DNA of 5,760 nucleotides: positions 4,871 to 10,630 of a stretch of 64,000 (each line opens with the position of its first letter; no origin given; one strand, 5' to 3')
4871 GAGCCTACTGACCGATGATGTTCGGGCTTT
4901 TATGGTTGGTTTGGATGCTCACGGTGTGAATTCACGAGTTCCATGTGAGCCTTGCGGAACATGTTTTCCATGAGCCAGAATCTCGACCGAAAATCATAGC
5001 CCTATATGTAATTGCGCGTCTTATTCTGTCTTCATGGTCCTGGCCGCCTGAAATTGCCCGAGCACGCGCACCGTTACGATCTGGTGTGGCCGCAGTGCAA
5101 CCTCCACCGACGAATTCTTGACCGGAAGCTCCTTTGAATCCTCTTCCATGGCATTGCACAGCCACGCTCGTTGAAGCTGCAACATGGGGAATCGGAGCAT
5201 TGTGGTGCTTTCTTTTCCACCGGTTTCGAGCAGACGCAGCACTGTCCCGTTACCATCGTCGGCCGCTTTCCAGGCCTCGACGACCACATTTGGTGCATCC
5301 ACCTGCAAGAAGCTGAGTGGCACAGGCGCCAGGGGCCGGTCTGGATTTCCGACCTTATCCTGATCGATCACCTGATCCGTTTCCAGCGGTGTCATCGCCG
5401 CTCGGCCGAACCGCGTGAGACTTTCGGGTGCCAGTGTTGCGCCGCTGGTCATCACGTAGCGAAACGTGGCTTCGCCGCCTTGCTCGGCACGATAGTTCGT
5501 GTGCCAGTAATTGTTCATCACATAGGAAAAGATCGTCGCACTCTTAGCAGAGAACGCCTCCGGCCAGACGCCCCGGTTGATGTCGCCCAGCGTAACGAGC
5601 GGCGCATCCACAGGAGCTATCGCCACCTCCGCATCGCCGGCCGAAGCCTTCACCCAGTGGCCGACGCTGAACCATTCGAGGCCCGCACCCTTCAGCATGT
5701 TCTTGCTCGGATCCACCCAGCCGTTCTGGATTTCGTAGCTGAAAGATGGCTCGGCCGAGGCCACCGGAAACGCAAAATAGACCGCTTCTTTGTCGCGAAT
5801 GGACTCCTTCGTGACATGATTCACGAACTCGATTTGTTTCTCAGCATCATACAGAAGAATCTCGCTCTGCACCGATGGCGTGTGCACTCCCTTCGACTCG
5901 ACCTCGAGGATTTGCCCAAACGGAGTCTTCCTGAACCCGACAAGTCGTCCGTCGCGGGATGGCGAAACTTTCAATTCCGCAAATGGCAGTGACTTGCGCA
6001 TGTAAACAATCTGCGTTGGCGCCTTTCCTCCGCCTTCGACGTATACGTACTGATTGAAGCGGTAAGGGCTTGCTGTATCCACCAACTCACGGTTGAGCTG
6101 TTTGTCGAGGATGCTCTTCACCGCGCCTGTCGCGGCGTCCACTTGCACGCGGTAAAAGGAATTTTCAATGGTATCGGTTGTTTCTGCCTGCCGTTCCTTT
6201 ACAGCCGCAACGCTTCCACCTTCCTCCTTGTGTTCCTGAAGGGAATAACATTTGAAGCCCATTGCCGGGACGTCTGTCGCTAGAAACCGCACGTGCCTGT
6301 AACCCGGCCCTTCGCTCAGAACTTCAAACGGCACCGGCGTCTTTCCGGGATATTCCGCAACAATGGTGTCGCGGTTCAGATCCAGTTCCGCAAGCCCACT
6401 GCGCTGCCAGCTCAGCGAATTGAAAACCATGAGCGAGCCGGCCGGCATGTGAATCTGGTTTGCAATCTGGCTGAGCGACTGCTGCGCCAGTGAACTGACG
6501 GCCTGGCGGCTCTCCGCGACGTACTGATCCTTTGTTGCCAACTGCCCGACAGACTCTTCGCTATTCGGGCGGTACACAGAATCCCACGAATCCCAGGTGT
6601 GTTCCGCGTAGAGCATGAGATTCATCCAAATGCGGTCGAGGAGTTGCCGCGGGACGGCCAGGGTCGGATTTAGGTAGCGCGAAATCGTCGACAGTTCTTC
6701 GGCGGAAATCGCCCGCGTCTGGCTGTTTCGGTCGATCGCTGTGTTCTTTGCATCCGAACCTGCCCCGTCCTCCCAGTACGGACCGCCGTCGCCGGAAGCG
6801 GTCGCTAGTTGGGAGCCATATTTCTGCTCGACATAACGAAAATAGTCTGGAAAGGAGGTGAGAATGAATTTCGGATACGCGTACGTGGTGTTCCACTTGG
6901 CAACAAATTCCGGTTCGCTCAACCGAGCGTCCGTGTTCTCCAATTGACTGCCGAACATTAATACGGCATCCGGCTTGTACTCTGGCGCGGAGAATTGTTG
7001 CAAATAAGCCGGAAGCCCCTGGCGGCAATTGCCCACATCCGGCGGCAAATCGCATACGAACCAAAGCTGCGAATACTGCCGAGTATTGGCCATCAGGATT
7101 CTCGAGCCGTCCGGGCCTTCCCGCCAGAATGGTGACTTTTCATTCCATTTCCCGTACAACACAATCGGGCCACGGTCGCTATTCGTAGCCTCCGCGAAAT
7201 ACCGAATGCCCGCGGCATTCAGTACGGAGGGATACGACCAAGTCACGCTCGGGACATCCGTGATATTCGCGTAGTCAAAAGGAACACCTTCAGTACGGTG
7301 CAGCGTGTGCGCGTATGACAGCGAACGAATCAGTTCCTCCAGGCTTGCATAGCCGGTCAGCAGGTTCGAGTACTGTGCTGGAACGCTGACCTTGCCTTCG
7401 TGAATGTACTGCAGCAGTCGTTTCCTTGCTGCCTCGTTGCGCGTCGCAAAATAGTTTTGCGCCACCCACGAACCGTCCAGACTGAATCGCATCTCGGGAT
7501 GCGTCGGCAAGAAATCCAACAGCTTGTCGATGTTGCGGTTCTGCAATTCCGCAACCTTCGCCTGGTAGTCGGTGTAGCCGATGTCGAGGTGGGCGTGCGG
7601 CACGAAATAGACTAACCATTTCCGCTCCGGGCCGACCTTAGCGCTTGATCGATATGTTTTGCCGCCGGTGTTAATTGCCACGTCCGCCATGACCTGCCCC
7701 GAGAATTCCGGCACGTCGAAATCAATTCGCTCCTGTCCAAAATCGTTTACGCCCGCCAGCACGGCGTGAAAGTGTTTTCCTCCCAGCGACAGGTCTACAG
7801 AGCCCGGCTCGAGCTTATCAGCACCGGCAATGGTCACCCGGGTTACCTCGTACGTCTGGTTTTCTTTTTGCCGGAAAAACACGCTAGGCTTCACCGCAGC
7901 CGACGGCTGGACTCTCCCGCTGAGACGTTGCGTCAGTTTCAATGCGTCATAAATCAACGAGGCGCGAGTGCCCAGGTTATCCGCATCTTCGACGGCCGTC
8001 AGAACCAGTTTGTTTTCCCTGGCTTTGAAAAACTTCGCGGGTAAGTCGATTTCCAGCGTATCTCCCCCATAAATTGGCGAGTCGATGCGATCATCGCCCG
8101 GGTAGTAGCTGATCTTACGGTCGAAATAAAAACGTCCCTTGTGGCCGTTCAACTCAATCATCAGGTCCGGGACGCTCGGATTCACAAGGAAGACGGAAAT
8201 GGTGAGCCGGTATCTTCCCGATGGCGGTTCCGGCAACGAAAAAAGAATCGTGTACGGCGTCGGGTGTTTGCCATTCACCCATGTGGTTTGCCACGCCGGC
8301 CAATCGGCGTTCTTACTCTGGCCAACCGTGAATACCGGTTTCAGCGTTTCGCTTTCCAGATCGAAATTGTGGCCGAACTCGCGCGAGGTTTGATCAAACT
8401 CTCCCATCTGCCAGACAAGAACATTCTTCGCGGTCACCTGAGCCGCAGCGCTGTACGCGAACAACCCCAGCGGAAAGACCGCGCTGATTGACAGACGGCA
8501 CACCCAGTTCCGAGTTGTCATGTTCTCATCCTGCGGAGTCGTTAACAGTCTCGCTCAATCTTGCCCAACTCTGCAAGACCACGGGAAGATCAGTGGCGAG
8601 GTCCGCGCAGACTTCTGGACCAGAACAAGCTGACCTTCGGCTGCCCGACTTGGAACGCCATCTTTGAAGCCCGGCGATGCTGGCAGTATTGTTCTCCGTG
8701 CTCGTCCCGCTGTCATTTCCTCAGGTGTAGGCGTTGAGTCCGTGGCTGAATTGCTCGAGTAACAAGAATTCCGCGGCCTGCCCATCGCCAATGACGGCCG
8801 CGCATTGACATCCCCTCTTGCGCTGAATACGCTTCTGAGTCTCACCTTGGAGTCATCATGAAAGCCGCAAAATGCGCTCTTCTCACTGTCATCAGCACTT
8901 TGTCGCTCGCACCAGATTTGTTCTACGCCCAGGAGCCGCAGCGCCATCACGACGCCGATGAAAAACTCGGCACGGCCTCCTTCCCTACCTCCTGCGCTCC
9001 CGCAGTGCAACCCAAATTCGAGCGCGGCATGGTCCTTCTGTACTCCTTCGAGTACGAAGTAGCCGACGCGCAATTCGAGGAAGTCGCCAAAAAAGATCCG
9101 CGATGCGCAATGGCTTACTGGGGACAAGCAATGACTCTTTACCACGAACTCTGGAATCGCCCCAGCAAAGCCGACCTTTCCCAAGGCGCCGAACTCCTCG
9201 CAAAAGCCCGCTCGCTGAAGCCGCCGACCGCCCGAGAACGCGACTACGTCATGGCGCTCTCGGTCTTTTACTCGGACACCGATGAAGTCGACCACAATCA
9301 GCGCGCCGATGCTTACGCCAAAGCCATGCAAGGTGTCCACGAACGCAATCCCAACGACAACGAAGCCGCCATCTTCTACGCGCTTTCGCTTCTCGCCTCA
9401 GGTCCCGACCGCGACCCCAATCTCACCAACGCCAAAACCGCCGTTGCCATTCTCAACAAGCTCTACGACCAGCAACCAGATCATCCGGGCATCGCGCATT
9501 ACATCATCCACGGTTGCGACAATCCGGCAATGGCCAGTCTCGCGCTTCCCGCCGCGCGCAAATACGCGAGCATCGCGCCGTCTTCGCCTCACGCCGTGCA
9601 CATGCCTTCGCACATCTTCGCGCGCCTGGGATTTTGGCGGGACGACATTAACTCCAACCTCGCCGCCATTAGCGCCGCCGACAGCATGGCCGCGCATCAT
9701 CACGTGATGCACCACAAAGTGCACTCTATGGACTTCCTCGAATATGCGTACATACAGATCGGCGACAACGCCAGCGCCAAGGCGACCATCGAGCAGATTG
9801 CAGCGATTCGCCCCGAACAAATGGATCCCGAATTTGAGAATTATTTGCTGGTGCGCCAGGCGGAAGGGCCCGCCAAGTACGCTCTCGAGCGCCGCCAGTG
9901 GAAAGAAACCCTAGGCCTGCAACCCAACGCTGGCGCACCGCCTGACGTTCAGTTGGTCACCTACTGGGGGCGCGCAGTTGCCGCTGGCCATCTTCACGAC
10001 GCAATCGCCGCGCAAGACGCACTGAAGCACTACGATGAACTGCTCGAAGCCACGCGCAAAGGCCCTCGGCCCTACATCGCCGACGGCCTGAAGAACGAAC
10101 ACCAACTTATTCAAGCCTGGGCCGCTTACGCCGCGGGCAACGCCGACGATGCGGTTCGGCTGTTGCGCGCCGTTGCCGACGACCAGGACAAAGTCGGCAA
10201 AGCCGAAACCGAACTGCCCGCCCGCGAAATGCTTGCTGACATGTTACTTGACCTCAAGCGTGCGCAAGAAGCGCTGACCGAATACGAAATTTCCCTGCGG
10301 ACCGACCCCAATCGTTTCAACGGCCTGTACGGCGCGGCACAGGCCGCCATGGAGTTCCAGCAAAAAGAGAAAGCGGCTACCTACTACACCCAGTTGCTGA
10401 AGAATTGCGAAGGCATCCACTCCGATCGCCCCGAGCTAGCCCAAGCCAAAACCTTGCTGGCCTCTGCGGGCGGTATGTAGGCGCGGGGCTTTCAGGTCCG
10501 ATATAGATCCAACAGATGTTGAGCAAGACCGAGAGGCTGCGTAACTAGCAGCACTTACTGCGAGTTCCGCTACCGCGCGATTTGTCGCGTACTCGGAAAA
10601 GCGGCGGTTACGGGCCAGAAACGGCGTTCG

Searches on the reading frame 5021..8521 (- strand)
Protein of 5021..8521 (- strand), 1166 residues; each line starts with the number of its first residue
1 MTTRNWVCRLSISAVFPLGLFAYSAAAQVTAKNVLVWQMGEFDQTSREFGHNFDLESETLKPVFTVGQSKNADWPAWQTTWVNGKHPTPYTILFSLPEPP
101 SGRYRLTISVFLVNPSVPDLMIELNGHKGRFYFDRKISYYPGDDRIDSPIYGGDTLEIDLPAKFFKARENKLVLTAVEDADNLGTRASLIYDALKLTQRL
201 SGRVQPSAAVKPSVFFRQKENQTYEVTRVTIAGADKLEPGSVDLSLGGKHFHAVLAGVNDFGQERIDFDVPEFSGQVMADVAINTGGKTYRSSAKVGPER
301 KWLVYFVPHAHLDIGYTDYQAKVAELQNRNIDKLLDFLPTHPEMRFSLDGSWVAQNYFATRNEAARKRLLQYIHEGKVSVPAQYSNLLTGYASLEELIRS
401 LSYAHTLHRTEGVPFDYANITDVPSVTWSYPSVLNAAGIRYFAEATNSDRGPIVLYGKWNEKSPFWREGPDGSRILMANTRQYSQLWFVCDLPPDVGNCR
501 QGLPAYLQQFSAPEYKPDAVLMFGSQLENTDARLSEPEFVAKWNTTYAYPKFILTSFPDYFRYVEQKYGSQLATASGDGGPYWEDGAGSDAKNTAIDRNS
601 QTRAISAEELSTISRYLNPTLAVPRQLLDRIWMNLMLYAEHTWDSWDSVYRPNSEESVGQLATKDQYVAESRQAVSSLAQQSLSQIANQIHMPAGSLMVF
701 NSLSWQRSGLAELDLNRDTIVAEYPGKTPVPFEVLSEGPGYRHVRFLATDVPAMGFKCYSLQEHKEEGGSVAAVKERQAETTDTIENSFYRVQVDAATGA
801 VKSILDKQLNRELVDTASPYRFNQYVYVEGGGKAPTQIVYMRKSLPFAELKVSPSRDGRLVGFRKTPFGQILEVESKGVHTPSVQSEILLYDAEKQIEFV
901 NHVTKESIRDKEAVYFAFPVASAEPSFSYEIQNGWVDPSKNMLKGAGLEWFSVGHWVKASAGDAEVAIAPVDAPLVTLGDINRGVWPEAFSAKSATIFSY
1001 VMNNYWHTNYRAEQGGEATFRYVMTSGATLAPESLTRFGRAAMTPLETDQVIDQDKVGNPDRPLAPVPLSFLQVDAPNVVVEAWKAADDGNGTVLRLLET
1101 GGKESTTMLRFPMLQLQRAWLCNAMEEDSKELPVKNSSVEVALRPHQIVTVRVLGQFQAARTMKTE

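Call 72: search_protein_families(library=pfam, proteins=[window:5021-8521:-], max_evalue=0.00001)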
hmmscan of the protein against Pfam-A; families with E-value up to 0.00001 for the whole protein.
window:5021-8521:- (1166 aa): 4 families
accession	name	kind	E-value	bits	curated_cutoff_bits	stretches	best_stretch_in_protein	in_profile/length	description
PF01074.27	Glyco_hydro_38N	-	6.2e-17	62.3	25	1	304-570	2-258/270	Glycosyl hydrolases family 38 N-terminal domain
PF14683.12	CBM-like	-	1.6e-13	51.3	27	1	36-196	2-160/160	Polysaccharide lyase family 4, domain III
PF17677.7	Glyco_hydro38C2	-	2.5e-13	50.4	22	1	1078-1151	1-72/72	Glycosyl hydrolases family 38 C-terminal beta sandwich domain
PF07748.19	Glyco_hydro_38C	-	7.2e-11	43.2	25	1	785-937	1-143/206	Glycosyl hydrolases family 38 C-terminal domain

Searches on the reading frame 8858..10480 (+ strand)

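Call 72: search_protein_families(library=pfam, proteins=[window:8858-10480:+], max_evalue=0.00001)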
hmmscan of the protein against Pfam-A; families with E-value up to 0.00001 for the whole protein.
window:8858-10480:+ (540 aa): 3 families
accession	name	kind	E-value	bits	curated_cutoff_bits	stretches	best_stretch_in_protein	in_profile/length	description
PF13432.12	TPR_16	-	1.2e-08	35.6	32.7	0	419-485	3-63/65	Tetratricopeptide repeat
PF13428.12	TPR_14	-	2e-06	28.4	23.5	0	455-495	3-43/44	Tetratricopeptide repeat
PF07719.23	TPR_2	-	7.4e-06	26.1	27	0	54-82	5-33/34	Tetratricopeptide repeat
